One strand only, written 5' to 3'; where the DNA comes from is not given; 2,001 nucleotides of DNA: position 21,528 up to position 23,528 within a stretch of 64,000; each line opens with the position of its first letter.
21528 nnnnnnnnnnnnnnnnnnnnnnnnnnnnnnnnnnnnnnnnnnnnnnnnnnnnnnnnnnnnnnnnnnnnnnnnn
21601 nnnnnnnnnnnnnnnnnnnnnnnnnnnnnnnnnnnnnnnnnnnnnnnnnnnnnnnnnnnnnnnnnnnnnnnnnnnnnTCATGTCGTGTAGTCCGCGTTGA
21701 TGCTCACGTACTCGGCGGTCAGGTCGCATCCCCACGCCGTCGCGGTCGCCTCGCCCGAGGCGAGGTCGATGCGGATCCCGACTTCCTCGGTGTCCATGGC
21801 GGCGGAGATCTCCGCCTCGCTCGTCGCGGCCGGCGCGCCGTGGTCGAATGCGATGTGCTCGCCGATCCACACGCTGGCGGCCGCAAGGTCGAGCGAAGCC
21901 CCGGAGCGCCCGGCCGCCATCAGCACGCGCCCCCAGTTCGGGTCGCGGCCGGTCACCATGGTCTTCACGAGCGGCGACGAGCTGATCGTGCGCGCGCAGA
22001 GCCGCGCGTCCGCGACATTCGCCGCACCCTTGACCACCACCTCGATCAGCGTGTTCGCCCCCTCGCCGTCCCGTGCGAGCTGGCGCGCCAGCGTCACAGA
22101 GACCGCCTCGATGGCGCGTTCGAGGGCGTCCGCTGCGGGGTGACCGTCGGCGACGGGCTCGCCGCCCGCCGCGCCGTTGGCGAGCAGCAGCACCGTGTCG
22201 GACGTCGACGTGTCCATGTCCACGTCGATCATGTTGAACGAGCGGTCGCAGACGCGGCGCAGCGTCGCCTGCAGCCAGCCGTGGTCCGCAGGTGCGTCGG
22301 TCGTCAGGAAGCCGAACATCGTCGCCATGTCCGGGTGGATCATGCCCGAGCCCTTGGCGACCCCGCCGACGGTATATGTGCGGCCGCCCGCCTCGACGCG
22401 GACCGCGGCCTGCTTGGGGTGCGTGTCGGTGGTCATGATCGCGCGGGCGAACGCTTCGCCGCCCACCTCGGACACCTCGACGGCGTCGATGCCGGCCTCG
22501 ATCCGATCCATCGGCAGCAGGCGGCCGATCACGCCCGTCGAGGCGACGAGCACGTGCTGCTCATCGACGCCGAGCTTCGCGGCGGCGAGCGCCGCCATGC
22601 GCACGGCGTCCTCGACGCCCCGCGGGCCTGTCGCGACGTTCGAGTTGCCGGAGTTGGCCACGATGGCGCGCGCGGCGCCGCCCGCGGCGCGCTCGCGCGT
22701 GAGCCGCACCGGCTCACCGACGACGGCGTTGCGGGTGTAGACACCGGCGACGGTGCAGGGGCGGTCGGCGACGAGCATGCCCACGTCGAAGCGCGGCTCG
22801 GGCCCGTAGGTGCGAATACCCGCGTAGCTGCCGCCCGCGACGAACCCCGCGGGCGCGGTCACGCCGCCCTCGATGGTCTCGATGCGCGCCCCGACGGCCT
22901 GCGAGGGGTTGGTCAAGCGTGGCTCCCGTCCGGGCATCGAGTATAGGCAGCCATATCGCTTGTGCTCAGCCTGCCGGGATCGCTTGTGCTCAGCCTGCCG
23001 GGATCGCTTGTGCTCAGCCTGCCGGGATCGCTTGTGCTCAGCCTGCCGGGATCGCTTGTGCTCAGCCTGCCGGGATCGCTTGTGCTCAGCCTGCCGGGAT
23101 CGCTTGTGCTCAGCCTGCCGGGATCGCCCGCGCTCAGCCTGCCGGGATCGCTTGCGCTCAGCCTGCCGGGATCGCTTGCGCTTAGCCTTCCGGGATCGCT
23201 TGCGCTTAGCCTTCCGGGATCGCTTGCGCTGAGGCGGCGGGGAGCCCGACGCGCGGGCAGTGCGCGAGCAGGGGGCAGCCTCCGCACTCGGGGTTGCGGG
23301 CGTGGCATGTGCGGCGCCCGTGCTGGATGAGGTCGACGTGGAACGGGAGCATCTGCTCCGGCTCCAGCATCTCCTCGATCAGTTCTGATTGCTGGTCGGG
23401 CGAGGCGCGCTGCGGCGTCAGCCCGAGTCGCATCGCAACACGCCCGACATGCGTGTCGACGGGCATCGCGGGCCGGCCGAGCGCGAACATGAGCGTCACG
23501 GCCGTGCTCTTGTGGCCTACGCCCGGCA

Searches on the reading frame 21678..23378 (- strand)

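Call 31: search_protein_families(library=pfam, proteins=[window:21678-23378:-], max_evalue=0.0001)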
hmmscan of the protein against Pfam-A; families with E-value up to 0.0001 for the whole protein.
window:21678-23378:- (566 aa): 1 family
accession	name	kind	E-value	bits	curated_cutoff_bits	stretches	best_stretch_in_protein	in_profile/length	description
PF01960.23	ArgJ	-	4.9e-139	463.7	32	1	182-566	3-377/377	ArgJ family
